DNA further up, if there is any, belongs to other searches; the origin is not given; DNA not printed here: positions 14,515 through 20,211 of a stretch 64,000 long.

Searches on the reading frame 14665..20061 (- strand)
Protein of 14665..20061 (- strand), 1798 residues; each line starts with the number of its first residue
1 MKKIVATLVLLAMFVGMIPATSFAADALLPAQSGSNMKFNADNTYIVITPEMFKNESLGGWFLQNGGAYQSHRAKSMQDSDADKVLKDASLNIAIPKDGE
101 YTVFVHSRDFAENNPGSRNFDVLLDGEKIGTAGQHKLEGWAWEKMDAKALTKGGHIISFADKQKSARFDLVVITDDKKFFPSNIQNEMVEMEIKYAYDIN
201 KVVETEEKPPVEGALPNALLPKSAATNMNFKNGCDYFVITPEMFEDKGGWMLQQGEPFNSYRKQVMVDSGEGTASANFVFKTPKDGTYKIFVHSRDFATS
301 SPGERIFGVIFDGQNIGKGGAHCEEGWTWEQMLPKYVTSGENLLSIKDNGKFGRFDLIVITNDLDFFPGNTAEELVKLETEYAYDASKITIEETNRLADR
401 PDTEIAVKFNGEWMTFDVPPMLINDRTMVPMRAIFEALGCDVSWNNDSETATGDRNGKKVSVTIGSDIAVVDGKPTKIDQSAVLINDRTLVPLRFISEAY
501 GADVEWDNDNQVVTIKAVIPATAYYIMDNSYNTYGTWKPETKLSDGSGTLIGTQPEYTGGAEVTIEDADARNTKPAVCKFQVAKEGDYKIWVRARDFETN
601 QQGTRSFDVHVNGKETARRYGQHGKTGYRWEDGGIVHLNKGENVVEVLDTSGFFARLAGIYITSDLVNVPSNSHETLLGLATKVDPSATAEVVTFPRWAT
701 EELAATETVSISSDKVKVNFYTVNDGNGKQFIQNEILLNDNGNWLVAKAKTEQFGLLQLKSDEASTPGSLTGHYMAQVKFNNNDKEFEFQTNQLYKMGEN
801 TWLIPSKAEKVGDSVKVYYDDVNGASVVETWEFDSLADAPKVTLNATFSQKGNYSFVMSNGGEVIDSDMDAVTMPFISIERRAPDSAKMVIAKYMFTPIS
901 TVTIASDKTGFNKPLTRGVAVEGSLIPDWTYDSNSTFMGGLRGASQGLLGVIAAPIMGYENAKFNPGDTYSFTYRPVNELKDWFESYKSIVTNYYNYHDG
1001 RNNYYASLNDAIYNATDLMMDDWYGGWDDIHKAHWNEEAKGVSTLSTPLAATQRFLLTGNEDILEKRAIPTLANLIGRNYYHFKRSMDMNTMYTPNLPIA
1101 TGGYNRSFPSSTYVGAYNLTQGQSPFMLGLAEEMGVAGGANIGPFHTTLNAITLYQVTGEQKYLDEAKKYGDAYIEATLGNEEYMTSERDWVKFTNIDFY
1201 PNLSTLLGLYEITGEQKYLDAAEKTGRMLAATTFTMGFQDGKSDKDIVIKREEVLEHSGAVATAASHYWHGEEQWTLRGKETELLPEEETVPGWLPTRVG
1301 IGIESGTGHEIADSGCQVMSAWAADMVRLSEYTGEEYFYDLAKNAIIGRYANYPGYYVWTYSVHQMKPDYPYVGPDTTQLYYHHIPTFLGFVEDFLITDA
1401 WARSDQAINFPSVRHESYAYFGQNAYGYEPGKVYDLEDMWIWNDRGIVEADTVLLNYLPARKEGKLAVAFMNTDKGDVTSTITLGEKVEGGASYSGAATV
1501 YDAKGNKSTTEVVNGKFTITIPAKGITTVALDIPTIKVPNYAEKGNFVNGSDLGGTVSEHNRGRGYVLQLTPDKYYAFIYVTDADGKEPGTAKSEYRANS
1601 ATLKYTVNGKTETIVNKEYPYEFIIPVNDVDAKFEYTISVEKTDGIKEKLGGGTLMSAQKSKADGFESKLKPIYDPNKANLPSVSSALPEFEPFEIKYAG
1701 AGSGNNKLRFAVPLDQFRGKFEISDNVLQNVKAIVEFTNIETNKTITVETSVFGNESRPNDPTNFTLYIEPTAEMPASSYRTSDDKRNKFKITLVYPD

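Call 7: search_protein_families(library=pfam, proteins=[window:14665-20061:-], max_evalue=0.01)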
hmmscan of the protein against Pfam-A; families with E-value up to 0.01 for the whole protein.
window:14665-20061:- (1798 aa): 4 families
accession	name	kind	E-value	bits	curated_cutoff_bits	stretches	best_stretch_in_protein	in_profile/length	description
PF07833.16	Cu_amine_oxidN1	-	4e-37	126.9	24.2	1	409-515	2-108/108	Copper amine oxidase N-terminal domain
PF11721.14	Malectin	-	4.4e-09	37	23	0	92-127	68-103/163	Malectin domain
PF25275.1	Golvesin_C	-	6.1e-09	36.5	31.6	0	68-173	22-124/132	Golvesin C-terminal domain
PF07944.18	Beta-AFase-like_GH127_cat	-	0.00036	20.1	24.9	1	1149-1227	132-205/376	Beta-L-arabinofuranosidase, GH127 catalytic domain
